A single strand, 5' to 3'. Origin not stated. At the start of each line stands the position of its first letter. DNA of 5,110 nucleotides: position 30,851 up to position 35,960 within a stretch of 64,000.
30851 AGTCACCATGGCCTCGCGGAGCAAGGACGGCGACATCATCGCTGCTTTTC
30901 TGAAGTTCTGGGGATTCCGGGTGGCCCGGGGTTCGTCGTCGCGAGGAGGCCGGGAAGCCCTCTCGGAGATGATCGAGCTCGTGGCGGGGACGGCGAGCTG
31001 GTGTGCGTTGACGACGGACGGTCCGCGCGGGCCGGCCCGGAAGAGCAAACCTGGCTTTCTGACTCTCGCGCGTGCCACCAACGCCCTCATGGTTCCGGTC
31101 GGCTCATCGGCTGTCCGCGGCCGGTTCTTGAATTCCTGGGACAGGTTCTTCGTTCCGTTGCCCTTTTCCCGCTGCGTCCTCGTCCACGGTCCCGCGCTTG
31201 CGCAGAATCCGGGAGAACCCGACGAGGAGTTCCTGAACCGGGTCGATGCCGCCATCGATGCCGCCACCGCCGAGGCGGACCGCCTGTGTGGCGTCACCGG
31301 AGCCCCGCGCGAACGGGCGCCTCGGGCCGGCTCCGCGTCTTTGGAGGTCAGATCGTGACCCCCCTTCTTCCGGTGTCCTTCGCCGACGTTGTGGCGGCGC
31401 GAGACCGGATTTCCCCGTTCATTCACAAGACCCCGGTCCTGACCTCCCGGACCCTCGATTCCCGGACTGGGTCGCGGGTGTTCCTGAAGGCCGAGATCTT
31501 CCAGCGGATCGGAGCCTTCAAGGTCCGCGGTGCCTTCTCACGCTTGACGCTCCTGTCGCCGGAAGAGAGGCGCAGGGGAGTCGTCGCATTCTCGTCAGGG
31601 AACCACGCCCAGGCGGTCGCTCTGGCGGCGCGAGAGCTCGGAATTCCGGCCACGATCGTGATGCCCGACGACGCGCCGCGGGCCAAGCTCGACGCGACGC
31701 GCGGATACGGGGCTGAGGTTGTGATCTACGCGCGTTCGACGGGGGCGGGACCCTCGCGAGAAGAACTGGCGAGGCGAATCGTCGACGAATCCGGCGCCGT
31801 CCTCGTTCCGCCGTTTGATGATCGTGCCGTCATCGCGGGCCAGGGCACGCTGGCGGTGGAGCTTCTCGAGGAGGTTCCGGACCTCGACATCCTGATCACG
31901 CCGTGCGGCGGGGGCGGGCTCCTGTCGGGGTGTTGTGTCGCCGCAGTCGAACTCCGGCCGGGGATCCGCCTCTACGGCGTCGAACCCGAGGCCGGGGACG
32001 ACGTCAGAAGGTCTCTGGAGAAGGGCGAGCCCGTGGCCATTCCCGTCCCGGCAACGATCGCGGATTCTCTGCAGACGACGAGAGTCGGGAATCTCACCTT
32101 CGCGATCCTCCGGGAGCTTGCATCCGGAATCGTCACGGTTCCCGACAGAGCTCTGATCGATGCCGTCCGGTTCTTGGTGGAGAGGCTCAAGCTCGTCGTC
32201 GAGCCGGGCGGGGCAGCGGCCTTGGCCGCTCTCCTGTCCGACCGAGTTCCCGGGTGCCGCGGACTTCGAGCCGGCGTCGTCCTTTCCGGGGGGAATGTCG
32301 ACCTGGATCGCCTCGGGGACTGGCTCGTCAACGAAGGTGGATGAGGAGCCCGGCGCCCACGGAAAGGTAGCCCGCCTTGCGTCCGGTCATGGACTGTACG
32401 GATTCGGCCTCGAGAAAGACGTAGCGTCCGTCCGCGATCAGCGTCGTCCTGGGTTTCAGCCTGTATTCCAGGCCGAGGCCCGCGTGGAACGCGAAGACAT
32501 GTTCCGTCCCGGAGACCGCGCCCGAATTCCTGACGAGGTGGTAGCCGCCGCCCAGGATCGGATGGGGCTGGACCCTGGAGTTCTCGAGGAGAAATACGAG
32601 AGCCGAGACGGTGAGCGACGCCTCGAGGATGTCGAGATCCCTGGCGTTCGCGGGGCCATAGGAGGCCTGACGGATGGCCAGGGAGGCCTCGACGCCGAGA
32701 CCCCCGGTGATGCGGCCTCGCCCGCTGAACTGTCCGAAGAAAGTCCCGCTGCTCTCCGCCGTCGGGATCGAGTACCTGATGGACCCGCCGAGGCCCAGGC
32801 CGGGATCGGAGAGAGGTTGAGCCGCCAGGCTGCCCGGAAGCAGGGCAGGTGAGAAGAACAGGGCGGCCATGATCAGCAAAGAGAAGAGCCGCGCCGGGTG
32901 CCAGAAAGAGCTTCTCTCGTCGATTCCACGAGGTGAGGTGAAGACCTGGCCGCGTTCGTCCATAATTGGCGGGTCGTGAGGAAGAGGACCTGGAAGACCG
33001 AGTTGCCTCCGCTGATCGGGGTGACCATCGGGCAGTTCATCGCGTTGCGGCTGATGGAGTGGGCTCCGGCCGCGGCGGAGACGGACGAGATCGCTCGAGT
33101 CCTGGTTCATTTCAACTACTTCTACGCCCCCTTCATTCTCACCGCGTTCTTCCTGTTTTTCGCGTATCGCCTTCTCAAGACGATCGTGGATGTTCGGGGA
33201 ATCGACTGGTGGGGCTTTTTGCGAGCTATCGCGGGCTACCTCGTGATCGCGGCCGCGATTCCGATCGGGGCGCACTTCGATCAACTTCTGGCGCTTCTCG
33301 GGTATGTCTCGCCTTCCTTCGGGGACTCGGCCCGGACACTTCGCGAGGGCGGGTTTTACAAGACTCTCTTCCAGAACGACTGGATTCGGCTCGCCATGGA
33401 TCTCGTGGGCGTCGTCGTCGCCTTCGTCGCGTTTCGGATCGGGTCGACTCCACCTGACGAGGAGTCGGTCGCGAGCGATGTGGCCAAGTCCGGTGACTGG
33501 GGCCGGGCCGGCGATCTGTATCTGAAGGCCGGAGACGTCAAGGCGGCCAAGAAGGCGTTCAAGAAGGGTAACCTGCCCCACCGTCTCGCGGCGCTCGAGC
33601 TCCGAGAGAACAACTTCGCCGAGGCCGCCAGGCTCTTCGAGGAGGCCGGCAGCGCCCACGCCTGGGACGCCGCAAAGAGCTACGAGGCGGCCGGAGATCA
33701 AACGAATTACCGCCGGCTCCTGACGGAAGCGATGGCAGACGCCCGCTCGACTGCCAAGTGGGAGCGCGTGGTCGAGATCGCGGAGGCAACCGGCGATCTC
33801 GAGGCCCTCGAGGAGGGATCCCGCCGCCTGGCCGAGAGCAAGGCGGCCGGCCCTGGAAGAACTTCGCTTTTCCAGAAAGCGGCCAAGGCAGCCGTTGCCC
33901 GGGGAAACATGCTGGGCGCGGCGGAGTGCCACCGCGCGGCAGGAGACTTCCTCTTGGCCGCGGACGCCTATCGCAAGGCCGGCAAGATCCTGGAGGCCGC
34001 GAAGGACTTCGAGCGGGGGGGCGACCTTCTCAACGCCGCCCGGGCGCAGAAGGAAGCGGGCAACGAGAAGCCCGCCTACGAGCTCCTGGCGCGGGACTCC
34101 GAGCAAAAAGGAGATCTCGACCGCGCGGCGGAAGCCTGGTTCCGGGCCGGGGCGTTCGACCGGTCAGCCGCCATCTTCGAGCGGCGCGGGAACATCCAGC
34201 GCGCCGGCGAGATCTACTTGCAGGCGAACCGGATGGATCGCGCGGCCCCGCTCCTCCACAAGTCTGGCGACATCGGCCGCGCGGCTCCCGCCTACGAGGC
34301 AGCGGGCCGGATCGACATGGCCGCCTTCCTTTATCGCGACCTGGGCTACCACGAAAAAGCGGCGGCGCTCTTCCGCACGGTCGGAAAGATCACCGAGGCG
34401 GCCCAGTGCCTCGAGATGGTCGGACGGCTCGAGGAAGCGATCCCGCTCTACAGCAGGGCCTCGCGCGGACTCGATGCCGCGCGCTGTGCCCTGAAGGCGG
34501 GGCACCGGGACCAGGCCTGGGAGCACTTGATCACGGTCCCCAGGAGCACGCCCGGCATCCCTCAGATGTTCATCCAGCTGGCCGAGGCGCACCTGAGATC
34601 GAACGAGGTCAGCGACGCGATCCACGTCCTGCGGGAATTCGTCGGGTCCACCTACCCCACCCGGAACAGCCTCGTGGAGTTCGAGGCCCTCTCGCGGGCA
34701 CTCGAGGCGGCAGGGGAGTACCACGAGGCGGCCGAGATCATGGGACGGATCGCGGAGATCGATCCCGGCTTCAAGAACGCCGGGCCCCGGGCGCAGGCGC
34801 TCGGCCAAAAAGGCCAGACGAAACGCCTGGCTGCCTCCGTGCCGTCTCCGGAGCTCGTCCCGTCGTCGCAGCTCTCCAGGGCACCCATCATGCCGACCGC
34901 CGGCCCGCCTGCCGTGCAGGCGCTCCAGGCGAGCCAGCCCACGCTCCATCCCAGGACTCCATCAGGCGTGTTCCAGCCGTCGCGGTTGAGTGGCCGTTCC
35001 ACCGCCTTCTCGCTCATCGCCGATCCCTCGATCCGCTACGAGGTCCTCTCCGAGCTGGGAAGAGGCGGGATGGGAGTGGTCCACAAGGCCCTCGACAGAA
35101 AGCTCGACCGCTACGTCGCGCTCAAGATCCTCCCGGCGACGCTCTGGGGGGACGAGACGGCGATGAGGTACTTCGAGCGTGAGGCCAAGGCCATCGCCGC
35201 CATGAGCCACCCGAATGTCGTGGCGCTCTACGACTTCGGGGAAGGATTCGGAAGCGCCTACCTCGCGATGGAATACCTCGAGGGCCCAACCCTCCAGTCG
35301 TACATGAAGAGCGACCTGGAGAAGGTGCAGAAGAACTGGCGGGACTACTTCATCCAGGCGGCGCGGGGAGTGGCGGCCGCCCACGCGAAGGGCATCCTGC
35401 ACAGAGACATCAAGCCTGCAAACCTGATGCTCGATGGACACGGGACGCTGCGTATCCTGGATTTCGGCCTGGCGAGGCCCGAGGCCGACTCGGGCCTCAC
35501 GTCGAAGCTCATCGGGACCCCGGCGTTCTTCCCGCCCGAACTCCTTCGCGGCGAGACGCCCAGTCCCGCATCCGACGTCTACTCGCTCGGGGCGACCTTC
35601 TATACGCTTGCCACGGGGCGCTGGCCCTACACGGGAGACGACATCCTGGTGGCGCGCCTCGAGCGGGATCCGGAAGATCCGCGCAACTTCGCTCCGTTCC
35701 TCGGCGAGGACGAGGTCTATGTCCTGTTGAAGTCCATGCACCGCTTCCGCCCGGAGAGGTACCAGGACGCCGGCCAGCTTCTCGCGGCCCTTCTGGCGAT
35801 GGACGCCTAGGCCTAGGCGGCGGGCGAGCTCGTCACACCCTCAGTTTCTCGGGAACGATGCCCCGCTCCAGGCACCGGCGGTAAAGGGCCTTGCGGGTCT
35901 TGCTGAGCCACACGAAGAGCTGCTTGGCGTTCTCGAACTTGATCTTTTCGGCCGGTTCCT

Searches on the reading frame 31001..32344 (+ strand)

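Call 54: search_protein_families(library=pfam, proteins=[window:31001-32344:+], max_evalue=0.00001)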
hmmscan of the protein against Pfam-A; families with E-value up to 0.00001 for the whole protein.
window:31001-32344:+ (447 aa): 1 family
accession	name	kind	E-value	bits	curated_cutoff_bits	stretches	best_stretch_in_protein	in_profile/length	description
PF00291.31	PALP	-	6.3e-76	256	35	1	137-415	1-276/295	Pyridoxal-phosphate dependent enzyme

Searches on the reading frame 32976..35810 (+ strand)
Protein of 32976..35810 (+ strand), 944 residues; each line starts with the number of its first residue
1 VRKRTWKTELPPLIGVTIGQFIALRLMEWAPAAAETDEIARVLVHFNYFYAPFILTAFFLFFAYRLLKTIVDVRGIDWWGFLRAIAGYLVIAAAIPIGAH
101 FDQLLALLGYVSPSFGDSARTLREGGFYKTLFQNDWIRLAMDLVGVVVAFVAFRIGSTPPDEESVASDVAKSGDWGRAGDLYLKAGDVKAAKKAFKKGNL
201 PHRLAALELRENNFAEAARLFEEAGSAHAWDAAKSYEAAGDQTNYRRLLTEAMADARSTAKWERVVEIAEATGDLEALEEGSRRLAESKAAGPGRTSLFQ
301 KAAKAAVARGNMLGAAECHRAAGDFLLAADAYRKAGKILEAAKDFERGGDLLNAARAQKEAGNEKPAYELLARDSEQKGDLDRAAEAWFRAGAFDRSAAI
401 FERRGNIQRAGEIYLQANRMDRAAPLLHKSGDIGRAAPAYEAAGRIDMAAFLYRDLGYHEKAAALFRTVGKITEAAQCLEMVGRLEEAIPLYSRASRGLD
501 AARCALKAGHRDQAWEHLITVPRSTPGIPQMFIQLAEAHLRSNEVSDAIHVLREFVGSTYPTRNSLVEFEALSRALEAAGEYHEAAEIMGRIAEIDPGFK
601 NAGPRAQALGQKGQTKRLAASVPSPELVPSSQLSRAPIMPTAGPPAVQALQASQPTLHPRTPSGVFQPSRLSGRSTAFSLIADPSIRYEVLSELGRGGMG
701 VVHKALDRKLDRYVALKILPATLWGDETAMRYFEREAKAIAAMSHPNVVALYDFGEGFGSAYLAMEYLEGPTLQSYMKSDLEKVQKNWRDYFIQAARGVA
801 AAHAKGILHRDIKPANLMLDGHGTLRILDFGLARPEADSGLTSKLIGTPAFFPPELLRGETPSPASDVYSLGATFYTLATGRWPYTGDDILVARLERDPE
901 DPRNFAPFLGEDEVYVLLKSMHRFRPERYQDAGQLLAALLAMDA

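Call 54: search_protein_families(library=pfam, proteins=[window:32976-35810:+], max_evalue=0.00001)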
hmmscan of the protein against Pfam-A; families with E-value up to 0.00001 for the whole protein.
window:32976-35810:+ (944 aa): 4 families
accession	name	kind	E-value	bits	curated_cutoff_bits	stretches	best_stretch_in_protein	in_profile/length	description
PF00069.31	Pkinase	-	4.5e-46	157.8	31.7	1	688-888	1-200/263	Protein kinase domain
PF07714.23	PK_Tyr_Ser-Thr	-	1.9e-26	93.4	23.1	1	690-926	3-245/258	Protein tyrosine and serine/threonine kinase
PF07719.23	TPR_2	-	9.9e-10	38.2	27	0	571-598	6-33/34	Tetratricopeptide repeat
PF25170.1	TPR_WDR35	-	7.8e-06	26.2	27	0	475-512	10-47/68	WD repeat-containing protein 35, TPR repeats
